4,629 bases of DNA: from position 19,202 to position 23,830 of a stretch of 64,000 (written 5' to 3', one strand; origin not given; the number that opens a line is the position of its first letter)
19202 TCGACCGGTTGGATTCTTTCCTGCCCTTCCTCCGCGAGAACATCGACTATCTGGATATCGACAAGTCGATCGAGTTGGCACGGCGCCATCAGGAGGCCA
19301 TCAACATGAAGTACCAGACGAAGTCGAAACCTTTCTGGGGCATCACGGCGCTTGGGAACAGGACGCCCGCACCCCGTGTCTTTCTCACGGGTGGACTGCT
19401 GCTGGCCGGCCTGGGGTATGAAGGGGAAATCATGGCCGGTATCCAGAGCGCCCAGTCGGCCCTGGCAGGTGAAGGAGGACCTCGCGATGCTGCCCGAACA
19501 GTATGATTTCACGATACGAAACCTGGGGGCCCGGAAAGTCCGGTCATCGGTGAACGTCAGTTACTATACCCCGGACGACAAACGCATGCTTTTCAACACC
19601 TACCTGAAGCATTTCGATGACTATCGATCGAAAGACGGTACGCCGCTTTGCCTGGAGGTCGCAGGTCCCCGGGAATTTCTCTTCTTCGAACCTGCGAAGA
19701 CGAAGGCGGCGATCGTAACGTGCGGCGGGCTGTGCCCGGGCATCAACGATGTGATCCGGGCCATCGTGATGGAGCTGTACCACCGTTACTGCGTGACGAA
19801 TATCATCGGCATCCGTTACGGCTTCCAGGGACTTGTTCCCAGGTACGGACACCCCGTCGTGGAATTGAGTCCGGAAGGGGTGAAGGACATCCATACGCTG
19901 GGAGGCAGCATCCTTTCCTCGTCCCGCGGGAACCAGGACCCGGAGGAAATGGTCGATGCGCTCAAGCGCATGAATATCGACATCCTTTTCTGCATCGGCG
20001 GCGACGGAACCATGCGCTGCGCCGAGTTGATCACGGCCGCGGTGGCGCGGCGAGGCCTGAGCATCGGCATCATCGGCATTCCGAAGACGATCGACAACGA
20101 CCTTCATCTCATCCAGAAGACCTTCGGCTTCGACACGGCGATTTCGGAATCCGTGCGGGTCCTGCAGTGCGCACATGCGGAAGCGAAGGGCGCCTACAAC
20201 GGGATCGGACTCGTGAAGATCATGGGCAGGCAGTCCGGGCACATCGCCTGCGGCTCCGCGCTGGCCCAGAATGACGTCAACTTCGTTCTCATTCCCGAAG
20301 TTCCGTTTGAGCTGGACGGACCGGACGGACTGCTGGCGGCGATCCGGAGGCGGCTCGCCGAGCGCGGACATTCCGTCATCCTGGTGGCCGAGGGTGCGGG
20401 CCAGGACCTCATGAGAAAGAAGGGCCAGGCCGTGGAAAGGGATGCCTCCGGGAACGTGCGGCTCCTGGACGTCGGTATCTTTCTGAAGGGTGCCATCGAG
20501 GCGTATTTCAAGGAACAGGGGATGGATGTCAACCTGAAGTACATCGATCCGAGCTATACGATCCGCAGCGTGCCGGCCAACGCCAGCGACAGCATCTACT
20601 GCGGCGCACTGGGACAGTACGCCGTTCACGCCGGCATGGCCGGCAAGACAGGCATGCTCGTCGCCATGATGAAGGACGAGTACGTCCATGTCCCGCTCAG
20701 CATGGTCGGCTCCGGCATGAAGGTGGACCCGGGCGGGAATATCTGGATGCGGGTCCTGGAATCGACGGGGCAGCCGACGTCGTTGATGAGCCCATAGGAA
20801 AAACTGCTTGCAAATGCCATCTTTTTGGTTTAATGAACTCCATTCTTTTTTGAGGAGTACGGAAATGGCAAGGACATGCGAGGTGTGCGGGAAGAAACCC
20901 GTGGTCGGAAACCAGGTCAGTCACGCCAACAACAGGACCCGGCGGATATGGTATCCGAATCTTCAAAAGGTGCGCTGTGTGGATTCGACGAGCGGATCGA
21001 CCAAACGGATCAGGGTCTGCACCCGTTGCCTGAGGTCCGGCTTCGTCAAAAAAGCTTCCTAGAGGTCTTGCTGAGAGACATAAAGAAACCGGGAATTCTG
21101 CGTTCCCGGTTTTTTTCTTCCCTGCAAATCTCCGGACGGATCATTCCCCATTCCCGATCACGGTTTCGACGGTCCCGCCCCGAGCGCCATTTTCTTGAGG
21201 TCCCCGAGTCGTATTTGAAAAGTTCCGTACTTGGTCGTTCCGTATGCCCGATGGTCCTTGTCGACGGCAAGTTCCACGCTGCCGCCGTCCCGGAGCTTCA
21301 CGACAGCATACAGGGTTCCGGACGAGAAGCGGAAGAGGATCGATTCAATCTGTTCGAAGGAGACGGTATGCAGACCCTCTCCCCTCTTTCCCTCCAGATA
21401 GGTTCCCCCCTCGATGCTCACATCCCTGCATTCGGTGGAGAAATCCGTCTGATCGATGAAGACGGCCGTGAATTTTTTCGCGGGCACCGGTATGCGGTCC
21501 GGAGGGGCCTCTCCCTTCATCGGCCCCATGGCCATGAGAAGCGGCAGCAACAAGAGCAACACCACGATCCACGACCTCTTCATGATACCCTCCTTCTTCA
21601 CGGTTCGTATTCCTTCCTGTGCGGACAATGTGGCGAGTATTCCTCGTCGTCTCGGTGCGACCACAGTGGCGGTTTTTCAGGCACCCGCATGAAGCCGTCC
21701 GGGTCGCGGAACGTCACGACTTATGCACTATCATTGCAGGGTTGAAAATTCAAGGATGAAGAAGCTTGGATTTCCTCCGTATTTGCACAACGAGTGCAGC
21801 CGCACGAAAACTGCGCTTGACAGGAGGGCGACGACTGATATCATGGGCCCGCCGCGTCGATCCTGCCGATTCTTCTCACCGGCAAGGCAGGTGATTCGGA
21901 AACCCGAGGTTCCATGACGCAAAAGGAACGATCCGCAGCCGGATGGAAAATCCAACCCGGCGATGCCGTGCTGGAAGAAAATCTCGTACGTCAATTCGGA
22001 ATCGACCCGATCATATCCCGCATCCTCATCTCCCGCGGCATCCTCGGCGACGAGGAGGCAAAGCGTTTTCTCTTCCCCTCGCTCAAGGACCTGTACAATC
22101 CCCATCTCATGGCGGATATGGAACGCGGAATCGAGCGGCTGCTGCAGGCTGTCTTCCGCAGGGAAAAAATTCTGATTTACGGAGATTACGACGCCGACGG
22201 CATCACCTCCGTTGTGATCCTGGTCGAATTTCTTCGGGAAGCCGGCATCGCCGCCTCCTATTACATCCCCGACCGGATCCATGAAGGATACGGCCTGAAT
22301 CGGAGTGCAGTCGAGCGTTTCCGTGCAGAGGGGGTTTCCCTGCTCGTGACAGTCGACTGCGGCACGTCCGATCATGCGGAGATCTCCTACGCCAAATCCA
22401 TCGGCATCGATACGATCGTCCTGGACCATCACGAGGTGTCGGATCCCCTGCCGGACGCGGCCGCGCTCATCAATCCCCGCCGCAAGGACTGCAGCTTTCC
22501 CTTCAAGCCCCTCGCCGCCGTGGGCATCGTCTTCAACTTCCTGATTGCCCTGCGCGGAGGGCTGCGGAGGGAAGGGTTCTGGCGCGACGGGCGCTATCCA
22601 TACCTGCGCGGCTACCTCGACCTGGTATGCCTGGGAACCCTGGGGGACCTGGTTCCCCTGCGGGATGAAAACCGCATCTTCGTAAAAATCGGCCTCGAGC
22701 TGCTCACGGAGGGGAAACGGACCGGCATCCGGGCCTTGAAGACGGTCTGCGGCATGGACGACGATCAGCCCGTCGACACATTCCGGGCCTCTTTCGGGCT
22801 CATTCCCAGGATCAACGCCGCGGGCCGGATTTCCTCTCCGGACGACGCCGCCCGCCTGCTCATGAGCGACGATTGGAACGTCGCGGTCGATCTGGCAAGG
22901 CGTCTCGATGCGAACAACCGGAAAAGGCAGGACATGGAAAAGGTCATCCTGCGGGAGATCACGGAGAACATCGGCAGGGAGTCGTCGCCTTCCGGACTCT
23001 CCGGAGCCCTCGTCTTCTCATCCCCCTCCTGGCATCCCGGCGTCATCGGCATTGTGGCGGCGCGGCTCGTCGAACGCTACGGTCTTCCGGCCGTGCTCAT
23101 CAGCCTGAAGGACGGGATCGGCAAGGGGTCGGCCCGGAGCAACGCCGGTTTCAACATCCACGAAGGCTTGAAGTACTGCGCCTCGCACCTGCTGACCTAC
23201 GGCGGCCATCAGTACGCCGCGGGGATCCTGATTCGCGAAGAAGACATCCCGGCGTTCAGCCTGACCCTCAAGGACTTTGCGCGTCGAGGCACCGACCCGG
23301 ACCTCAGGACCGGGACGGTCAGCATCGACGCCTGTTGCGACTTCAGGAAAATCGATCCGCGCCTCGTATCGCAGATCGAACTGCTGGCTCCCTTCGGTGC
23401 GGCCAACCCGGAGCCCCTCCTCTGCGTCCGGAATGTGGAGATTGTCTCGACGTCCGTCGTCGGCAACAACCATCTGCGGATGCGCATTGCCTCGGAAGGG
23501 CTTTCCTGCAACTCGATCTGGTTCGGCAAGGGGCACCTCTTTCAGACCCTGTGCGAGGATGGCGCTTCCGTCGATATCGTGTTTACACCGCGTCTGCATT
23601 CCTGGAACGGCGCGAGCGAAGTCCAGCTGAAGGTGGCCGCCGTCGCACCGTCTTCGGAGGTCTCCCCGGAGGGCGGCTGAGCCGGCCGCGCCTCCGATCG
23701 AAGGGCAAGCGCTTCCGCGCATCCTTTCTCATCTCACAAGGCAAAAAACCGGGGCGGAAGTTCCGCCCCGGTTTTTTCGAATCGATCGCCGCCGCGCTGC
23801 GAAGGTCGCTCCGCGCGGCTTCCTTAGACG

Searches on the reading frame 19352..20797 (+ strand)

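Call 68: search_protein_families(library=pfam, proteins=[window:19352-20797:+], max_evalue=0.00001)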
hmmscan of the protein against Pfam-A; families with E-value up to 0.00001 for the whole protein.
window:19352-20797:+ (481 aa): 1 family
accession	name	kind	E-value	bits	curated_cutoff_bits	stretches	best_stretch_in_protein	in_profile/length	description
PF00365.25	PFK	-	1.3e-59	202.3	30.9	1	119-427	2-276/277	Phosphofructokinase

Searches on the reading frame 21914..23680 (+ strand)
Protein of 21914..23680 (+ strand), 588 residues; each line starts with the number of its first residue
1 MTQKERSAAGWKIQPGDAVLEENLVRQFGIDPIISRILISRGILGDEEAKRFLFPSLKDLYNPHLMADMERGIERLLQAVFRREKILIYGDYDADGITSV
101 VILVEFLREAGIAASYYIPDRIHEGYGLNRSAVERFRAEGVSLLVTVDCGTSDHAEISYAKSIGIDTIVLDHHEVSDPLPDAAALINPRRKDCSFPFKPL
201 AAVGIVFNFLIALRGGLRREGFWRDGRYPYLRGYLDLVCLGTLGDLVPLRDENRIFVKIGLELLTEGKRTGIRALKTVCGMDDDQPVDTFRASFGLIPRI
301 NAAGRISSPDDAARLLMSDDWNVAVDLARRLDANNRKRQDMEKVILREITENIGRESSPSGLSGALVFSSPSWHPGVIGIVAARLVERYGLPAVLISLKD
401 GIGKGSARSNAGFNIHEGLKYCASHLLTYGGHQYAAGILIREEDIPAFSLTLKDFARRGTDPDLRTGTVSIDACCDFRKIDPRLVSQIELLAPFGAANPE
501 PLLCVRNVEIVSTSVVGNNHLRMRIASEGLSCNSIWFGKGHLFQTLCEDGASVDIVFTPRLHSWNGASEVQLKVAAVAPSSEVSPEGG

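Call 68: search_protein_families(library=pfam, proteins=[window:21914-23680:+], max_evalue=0.00001)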
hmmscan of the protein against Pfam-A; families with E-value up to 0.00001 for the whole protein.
window:21914-23680:+ (588 aa): 3 families
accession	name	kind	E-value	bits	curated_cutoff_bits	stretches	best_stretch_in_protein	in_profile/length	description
PF01368.27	DHH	-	1.3e-26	93.7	28.1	1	85-242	1-125/125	DHH family, N-terminal domain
PF17768.7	RecJ_OB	-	1.3e-26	93.2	27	1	471-574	1-105/107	RecJ OB domain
PF02272.25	DHHA1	-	2.2e-12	47.8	25.9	1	368-456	7-100/102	DHHA1 domain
